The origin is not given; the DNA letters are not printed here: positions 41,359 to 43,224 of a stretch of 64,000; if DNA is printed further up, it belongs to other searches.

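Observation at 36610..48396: [NiFe]-hydrogenase supercluster with two tandem NuoE/NuoF flavin modules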

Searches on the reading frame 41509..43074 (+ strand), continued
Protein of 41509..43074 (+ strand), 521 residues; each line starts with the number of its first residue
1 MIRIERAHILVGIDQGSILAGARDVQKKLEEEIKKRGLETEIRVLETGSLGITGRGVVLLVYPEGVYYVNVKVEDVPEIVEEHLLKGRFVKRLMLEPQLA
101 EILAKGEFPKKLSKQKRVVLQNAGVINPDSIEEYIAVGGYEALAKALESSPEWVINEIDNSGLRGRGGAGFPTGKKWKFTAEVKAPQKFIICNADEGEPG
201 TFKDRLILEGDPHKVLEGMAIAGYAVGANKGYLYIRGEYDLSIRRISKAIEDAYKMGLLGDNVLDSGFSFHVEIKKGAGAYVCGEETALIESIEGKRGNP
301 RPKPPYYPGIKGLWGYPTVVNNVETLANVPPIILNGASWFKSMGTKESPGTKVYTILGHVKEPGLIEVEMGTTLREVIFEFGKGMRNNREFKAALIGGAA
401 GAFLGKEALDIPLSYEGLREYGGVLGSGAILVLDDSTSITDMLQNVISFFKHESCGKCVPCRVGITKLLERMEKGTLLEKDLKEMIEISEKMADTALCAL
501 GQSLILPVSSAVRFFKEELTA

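Call 72: search_solved_structures(query=window:41509-43071:+, max_evalue=1e-150, show_alignments=1)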
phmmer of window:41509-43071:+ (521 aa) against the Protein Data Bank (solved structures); distinct sequences matched with E-value up to 1e-150: 2.
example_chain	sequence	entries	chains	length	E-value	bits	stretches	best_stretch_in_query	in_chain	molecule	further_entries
7t2r_B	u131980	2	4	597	4.2e-176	589.8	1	4-520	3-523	NiFe hydrogenase subunit B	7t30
7q4v_B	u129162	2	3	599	6.4e-161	539.8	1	5-519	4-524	Iron hydrogenase HydB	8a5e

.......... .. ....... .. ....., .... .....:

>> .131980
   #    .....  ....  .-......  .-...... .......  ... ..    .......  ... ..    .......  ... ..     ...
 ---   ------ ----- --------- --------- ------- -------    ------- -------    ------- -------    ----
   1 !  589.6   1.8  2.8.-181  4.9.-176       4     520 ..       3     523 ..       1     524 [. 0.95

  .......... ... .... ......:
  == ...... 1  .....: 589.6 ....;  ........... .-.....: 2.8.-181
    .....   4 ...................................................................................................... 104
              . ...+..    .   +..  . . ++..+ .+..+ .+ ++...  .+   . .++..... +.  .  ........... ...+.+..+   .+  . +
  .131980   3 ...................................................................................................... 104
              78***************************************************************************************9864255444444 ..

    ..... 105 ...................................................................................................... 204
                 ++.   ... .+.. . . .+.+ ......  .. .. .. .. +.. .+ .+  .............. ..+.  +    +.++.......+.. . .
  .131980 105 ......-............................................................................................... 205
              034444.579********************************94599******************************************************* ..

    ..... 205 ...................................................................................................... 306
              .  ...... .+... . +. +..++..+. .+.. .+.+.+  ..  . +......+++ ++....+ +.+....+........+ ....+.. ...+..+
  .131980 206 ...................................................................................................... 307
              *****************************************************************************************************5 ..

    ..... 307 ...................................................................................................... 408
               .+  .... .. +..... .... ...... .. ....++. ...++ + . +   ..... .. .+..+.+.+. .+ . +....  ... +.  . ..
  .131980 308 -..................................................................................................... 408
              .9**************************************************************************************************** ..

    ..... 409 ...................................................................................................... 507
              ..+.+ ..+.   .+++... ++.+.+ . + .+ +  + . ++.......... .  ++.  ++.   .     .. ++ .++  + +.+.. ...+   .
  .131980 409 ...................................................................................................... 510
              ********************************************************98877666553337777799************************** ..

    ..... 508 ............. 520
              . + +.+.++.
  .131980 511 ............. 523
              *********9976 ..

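Call 74: find_encoding_contigs(protein=P0198, flank=10000, max_places=1)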
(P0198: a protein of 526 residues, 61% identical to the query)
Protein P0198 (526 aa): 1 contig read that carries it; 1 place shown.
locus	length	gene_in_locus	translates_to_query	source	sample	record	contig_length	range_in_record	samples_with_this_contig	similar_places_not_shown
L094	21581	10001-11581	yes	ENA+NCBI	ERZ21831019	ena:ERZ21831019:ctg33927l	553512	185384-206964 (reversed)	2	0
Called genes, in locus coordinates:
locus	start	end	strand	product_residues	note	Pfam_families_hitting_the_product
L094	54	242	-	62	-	-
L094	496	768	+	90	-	-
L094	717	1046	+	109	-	-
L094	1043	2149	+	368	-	PF00226:DnaJ, PF27659:CHP02642 (faint), PF01556:DnaJ_C, PF15777:Anti-TRAP (faint), PF00684:DnaJ_CXXCXGXG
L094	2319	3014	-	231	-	PF01061:ABC2_membrane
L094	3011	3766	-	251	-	PF00005:ABC_tran, PF13304:AAA_21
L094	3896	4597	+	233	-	-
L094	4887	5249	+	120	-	PF07085:DRTGG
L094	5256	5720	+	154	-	PF13581:HATPase_c_2, PF02518:HATPase_c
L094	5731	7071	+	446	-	PF00037:Fer4 (weak), PF12837:Fer4_6 (faint), PF12838:Fer4_7 (weak), PF13187:Fer4_9, PF13237:Fer4_10, PF00037:Fer4 (weak), PF02906:Fe_hyd_lg_C, PF04060:FeS, +1 more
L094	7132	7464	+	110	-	-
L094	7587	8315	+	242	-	PF02811:PHP (weak), PF13263:PHP_C (weak)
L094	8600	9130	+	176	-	PF02518:HATPase_c, PF13589:HATPase_c_3 (weak)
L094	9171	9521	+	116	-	-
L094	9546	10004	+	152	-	PF01257:2Fe-2S_thioredx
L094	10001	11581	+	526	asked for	PF01512:Complex1_51K, PF10531:SLBB (weak), PF10589:NADH_4Fe-4S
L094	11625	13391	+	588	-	PF00111:Fer2 (weak), PF13510:Fer2_4, PF10588:NADH-G_4Fe-4S_3, PF12838:Fer4_7 (weak), PF13237:Fer4_10 (weak), PF22117:Fer4_Nqo3 (weak), PF02906:Fe_hyd_lg_C, PF02256:Fe_hyd_SSU, +4 more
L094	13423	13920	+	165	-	PF01257:2Fe-2S_thioredx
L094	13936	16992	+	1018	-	PF01257:2Fe-2S_thioredx (weak), PF01512:Complex1_51K, PF10531:SLBB (weak), PF10589:NADH_4Fe-4S, PF14691:Fer4_20, PF07992:Pyr_redox_2, PF13450:NAD_binding_8, PF13738:Pyr_redox_3, +4 more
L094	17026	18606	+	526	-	PF00111:Fer2, PF13510:Fer2_4, PF10588:NADH-G_4Fe-4S_3, PF12838:Fer4_7, PF14697:Fer4_21 (weak), PF22117:Fer4_Nqo3, PF00037:Fer4 (weak), PF02906:Fe_hyd_lg_C, +3 more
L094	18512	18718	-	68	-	-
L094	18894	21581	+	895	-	PF20245:DUF6600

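Call 75: find_encoding_contigs(protein=P0209, flank=10000, max_places=1)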
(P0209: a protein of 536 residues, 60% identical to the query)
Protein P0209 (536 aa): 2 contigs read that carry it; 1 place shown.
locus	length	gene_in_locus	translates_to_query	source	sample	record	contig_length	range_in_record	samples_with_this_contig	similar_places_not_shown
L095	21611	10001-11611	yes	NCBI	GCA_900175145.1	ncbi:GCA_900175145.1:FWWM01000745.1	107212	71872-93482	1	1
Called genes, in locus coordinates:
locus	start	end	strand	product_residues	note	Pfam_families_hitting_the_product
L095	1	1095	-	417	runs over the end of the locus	PF06689:zf-C4_ClpX, PF01078:Mg_chelatase (faint), PF07724:AAA_2, PF13401:AAA_22 (faint), PF00004:AAA, PF07728:AAA_5 (weak), PF10431:ClpB_D2-small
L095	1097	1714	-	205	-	PF00574:CLP_protease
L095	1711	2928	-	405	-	PF05697:Trigger_N, PF05698:Trigger_C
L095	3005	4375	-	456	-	PF03448:MgtE_N, PF00571:CBS, PF01769:MgtE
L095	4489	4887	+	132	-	PF02603:Hpr_kinase_N (faint), PF07085:DRTGG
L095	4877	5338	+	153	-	PF02518:HATPase_c (weak)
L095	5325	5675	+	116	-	PF07085:DRTGG (weak)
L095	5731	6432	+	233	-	-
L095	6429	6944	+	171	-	PF01257:2Fe-2S_thioredx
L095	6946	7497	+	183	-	PF02518:HATPase_c, PF13589:HATPase_c_3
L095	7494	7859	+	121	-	-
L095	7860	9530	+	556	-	PF01257:2Fe-2S_thioredx, PF01512:Complex1_51K, PF10531:SLBB (faint), PF10589:NADH_4Fe-4S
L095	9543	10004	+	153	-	PF01257:2Fe-2S_thioredx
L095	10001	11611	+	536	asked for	PF01512:Complex1_51K, PF10531:SLBB, PF22461:SLBB_2 (weak), PF10589:NADH_4Fe-4S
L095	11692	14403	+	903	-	PF13510:Fer2_4, PF10588:NADH-G_4Fe-4S_3, PF12838:Fer4_7, PF14697:Fer4_21, PF22117:Fer4_Nqo3, PF04879:Molybdop_Fe4S4, PF00384:Molybdopterin, PF01568:Molydop_binding, +5 more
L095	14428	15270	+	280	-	PF01226:Form_Nir_trans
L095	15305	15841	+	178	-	PF12804:NTP_transf_3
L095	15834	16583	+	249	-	PF02634:FdhD-NarQ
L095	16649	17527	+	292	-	PF21033:RMD1-3 (faint), PF13428:TPR_14 (faint), PF14559:TPR_19 (faint)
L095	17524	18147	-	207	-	PF13709:DUF4159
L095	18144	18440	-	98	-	-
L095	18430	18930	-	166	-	PF06835:LptC (weak)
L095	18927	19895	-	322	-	PF13580:SIS_2 (faint), PF01380:SIS, PF00571:CBS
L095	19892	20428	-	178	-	PF10469:AKAP7_NLS (weak), PF02834:LigT_PEase, PF13563:2_5_RNA_ligase2, PF02834:LigT_PEase (weak)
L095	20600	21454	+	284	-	PF01545:Cation_efflux, PF16916:ZT_dimer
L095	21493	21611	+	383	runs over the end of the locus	PF00149:Metallophos, PF12850:Metallophos_2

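Call 76: find_encoding_contigs(protein=P0181, flank=10000, max_places=1)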
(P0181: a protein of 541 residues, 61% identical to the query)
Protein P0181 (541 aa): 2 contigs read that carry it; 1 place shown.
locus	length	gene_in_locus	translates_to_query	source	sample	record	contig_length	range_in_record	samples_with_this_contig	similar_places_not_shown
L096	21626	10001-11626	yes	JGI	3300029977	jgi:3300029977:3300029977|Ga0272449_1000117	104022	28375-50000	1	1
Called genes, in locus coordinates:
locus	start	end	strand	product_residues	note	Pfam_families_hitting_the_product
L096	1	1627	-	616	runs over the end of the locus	PF07745:Glyco_hydro_53, PF07532:Big_4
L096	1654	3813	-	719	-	PF00528:BPD_transp_1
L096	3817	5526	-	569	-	PF16237:DUF4896, PF16296:TM_PBP2_N, PF00528:BPD_transp_1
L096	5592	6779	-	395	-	PF01547:SBP_bac_1, PF13416:SBP_bac_8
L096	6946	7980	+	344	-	PF00356:LacI, PF00532:Peripla_BP_1, PF13407:Peripla_BP_4, PF13377:Peripla_BP_3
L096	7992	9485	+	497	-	PF00370:FGGY_N, PF02782:FGGY_C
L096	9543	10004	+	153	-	PF01257:2Fe-2S_thioredx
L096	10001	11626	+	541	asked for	PF01512:Complex1_51K, PF10531:SLBB (faint), PF10589:NADH_4Fe-4S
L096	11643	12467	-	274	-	PF00106:adh_short, PF08659:KR (weak), PF13561:adh_short_C2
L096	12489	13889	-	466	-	PF03446:NAD_binding_2, PF00393:6PGD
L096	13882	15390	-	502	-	PF00370:FGGY_N, PF02782:FGGY_C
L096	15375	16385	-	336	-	PF00389:2-Hacid_dh, PF02826:2-Hacid_dh_C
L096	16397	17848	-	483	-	PF16257:UxaE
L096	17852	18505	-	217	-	PF01081:Aldolase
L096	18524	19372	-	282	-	PF01418:HTH_6, PF01380:SIS, PF13580:SIS_2 (weak)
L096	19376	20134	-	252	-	PF00106:adh_short, PF08659:KR, PF13561:adh_short_C2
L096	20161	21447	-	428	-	PF06808:DctM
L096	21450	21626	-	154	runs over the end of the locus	PF04290:DctQ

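Call 77: find_encoding_contigs(protein=P0227, flank=10000, max_places=1)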
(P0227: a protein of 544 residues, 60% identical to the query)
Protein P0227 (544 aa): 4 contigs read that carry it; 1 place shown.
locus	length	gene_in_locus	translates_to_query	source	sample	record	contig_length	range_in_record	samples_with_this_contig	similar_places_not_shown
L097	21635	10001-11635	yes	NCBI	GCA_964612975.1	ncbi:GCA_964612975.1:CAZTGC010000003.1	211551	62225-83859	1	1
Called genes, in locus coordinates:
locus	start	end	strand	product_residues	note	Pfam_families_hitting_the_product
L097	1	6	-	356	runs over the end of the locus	PF10509:GalKase_gal_bdg, PF00288:GHMP_kinases_N, PF08544:GHMP_kinases_C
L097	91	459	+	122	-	PF03551:PadR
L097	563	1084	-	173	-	PF00156:Pribosyltran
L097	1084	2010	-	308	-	PF13189:Cytidylate_kin2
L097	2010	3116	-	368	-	PF00465:Fe-ADH, PF13685:Fe-ADH_2 (weak), PF25137:ADH_Fe_C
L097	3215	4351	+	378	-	PF01411:tRNA-synt_2c, PF07973:tRNA_SAD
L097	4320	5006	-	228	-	-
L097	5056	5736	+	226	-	PF21948:LplA-B_cat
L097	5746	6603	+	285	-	PF00892:EamA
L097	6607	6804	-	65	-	PF09723:Zn_ribbon_8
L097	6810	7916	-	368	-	PF00753:Lactamase_B (weak), PF19583:ODP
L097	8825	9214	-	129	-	PF01880:Desulfoferrodox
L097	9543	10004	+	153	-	PF01257:2Fe-2S_thioredx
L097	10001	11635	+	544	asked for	PF01512:Complex1_51K, PF10531:SLBB (weak), PF10589:NADH_4Fe-4S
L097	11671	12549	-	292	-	PF01988:VIT1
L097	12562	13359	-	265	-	PF01261:AP_endonuc_2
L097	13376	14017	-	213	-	PF00005:ABC_tran, PF02463:SMC_N (faint), PF13304:AAA_21 (faint)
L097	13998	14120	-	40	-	-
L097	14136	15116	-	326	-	PF02653:BPD_transp_2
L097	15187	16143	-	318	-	PF13407:Peripla_BP_4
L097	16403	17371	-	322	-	PF02633:Creatininase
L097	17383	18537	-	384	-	PF08240:ADH_N, PF16912:Glu_dehyd_C (weak), PF00107:ADH_zinc_N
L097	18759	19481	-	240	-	-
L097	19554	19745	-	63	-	-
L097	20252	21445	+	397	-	PF13412:HTH_24 (weak), PF00480:ROK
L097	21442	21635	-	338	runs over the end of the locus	PF00356:LacI, PF00532:Peripla_BP_1, PF13407:Peripla_BP_4, PF13377:Peripla_BP_3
